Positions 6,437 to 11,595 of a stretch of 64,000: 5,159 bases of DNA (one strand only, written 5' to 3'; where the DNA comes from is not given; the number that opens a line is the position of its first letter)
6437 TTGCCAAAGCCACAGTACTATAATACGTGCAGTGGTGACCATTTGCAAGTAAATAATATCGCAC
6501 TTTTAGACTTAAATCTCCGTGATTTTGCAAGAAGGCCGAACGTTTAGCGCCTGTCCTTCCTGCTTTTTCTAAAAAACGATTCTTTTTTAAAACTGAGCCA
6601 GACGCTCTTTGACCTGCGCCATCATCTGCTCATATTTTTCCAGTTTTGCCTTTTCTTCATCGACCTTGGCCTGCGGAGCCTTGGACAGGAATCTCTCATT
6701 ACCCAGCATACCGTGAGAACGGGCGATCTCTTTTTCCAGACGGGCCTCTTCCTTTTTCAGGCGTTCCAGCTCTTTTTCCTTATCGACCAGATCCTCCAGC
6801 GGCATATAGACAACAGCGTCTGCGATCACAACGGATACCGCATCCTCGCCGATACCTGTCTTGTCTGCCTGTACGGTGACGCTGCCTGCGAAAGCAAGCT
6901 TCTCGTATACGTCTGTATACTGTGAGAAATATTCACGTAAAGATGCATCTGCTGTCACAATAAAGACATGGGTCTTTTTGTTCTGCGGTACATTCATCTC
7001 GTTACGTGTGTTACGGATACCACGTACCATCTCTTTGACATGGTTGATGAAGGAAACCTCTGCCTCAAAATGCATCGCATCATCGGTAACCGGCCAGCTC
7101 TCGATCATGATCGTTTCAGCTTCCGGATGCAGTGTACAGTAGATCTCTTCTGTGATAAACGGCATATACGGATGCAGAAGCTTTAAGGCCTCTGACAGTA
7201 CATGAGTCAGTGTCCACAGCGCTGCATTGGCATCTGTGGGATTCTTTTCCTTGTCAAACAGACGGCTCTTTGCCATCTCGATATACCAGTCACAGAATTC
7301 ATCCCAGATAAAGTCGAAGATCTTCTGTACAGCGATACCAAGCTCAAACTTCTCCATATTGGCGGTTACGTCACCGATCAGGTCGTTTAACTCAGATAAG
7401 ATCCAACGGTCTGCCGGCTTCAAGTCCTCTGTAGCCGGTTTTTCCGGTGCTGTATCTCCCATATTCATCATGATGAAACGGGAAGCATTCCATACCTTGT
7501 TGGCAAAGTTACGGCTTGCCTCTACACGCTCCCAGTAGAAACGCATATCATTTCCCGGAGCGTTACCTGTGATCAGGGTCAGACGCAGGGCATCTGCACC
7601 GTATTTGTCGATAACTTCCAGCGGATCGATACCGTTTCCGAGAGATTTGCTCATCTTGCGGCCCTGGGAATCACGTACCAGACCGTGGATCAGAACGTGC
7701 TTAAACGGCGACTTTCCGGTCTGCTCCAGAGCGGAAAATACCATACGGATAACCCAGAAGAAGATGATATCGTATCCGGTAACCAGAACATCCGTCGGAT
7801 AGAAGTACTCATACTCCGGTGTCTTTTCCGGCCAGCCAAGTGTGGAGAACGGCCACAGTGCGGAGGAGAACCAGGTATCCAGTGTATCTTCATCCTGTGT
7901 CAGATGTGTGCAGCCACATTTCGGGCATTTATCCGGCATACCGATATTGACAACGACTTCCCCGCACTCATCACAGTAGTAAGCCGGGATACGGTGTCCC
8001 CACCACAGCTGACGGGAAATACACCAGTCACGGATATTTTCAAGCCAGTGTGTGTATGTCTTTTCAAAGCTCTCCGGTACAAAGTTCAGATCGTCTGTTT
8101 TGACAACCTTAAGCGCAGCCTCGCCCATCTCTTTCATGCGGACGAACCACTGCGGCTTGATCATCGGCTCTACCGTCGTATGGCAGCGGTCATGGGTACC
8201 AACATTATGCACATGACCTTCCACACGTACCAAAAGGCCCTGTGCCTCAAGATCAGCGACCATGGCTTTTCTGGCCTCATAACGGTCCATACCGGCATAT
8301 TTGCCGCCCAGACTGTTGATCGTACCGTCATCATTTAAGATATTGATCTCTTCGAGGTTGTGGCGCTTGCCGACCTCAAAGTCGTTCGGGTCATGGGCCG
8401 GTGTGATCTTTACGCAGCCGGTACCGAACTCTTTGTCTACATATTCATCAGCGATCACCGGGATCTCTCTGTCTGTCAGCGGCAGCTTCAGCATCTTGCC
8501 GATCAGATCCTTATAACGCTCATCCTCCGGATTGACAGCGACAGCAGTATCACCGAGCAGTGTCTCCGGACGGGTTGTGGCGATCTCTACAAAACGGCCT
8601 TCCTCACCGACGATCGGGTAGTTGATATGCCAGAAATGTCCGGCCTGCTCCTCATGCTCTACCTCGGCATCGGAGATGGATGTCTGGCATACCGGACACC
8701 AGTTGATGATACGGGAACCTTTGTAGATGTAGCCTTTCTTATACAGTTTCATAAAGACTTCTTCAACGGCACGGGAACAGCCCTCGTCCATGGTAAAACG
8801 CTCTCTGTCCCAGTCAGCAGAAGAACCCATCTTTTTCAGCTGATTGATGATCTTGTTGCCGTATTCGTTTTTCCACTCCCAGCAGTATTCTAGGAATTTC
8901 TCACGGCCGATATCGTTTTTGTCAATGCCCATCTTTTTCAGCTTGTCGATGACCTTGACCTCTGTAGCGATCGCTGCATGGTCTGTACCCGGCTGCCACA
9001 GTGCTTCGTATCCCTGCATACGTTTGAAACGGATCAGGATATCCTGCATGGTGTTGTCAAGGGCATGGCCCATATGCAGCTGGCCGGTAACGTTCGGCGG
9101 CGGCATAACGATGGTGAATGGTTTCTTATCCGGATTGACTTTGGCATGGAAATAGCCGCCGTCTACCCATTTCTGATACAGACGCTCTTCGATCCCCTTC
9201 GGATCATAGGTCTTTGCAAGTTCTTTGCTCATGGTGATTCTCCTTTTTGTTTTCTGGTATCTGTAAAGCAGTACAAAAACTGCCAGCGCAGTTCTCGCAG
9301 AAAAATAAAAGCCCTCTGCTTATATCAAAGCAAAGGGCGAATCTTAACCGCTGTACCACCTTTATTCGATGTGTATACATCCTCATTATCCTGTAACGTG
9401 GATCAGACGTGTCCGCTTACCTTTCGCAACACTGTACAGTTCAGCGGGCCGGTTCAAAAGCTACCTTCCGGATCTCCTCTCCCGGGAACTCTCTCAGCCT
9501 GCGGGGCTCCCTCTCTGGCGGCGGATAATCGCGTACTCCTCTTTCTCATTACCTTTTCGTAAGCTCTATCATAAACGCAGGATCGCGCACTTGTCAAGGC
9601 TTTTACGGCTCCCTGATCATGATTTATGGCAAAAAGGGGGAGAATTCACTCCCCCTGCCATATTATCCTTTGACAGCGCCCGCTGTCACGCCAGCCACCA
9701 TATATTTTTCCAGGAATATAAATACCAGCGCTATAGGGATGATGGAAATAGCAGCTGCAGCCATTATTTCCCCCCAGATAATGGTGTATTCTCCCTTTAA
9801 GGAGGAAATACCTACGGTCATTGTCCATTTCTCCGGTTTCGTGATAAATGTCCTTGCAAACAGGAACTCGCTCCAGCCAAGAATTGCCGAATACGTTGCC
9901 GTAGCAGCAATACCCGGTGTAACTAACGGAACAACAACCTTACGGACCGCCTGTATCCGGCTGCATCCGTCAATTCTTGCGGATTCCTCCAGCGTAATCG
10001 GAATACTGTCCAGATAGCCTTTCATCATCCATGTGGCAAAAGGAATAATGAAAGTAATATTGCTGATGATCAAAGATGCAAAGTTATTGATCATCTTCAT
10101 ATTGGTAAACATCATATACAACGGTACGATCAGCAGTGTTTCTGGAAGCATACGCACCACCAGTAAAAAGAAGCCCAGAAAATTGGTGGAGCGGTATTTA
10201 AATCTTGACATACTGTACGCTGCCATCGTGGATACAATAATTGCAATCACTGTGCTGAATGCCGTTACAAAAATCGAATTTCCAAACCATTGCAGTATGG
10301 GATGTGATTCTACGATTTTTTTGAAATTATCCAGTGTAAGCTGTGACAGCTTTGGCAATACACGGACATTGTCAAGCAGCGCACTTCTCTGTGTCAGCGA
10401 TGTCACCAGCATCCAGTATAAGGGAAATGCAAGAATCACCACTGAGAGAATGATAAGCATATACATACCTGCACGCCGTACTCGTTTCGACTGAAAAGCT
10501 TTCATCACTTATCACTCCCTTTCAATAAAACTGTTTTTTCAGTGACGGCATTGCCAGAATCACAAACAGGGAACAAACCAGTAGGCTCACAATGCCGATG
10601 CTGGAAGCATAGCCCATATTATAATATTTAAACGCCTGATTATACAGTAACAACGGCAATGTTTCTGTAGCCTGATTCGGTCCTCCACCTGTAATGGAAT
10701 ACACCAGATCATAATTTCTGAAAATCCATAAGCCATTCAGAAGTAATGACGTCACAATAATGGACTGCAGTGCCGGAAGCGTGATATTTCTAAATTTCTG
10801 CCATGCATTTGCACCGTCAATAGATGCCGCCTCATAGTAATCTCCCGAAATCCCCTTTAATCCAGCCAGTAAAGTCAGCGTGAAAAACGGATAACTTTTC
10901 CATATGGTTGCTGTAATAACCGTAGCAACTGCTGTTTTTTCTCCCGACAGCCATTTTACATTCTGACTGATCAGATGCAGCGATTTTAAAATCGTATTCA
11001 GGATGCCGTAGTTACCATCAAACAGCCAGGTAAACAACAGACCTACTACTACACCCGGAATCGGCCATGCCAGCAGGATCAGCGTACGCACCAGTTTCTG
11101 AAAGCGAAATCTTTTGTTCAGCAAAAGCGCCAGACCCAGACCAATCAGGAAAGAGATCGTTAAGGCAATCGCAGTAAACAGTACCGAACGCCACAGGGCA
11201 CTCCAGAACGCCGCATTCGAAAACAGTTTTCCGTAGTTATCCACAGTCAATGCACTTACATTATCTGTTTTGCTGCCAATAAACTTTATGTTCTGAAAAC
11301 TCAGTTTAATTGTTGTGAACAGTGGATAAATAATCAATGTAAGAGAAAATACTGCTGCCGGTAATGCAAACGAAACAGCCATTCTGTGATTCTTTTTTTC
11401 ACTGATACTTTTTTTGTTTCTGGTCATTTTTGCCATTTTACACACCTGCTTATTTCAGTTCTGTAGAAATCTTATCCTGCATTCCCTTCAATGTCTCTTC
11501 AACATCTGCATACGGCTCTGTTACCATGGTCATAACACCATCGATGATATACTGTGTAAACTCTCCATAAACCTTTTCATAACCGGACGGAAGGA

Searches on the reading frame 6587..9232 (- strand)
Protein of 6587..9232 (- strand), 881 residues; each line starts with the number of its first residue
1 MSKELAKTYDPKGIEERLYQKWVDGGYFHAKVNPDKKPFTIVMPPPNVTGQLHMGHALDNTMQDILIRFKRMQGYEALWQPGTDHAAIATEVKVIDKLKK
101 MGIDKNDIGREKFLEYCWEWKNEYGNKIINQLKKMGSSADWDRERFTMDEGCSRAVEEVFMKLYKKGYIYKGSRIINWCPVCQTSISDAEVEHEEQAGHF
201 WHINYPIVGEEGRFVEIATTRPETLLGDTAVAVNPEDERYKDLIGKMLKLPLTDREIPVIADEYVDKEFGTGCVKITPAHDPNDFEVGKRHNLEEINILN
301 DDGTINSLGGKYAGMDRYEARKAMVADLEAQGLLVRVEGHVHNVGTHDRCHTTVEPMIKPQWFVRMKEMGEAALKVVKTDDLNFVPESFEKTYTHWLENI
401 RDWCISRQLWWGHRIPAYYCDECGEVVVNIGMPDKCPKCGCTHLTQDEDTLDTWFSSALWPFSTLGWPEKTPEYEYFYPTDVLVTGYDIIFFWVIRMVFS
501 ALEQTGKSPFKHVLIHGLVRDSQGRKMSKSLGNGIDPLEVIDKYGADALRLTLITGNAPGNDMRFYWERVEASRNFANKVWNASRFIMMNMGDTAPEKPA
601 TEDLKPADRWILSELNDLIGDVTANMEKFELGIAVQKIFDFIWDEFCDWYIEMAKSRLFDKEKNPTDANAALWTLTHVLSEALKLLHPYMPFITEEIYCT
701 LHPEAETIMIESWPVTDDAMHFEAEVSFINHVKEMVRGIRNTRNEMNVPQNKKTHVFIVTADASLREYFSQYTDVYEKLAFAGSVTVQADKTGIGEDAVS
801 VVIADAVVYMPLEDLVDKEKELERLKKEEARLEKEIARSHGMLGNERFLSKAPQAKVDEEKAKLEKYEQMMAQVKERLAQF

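Call 33: search_protein_families(library=pfam, max_evalue=0.00001, proteins=[window:6587-9232:-])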
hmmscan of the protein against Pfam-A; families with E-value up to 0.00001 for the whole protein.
window:6587-9232:- (881 aa): 6 families
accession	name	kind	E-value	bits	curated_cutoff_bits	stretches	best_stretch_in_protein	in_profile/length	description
PF00133.28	tRNA-synt_1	-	1.7e-150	501.8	22.7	1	18-564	2-412/414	tRNA synthetases class I (I, L, M and V)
PF08264.19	Anticodon_1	-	8.1e-43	146.3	25.1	1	608-758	1-148/148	Anticodon-binding domain of tRNA ligase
PF09334.17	tRNA-synt_1g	-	9.8e-27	94.1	20.1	2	44-193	6-137/391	tRNA synthetases class I (M)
PF10458.14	Val_tRNA-synt_C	-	5.7e-13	49.4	25.9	1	819-880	3-64/66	Valyl tRNA synthetase tRNA binding arm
PF13603.12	tRNA-synt_1_2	-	8.3e-11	42.1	25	1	246-301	87-142/185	Leucyl-tRNA synthetase, editing domain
PF01406.26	tRNA-synt_1e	-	5.5e-06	26.4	27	0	503-555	231-282/301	tRNA synthetases class I (C) catalytic domain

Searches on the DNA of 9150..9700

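Call 62: search_rna_families(source=window, start=9150, end=9700, threshold=evalue, max_evalue=0.01)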
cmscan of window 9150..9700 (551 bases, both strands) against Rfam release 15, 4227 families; matches with E-value up to 0.01: 1.
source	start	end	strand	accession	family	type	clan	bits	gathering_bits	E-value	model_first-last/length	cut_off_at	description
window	9330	9558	-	RF00230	T-box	Cis-reg; leader;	-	90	93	2.4e-20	1-219/219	no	T-box leader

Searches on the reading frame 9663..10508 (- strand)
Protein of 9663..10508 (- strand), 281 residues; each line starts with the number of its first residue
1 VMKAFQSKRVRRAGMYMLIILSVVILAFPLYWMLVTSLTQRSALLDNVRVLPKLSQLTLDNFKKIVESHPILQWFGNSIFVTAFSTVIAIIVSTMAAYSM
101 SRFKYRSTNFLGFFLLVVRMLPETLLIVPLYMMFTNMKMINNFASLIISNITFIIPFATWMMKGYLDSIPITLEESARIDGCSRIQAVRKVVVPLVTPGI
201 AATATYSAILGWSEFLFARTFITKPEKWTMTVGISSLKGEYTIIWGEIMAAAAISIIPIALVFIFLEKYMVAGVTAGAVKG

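Call 33: search_protein_families(library=pfam, max_evalue=0.00001, proteins=[window:9663-10508:-])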
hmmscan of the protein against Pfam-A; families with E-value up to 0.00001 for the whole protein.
window:9663-10508:- (281 aa): 1 family
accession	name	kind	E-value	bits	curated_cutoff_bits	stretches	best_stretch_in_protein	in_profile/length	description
PF00528.27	BPD_transp_1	-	6.7e-19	68.8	26.4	1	90-273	2-181/184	Binding-protein-dependent transport system inner membrane component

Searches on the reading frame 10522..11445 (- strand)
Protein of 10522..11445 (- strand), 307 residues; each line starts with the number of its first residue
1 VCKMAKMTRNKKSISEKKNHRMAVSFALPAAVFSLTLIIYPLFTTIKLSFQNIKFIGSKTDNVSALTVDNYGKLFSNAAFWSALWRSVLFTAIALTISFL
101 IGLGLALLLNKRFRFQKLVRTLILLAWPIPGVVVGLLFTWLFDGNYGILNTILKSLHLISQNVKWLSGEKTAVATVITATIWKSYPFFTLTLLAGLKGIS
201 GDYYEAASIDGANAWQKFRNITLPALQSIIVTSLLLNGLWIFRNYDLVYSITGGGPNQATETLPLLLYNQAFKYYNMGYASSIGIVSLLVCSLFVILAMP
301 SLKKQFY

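Call 33: search_protein_families(library=pfam, max_evalue=0.00001, proteins=[window:10522-11445:-])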
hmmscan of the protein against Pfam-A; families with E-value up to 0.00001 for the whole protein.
window:10522-11445:- (307 aa): 1 family
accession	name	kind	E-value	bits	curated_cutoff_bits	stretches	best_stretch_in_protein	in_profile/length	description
PF00528.27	BPD_transp_1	-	3.1e-23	82.9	26.4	1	99-297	2-173/184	Binding-protein-dependent transport system inner membrane component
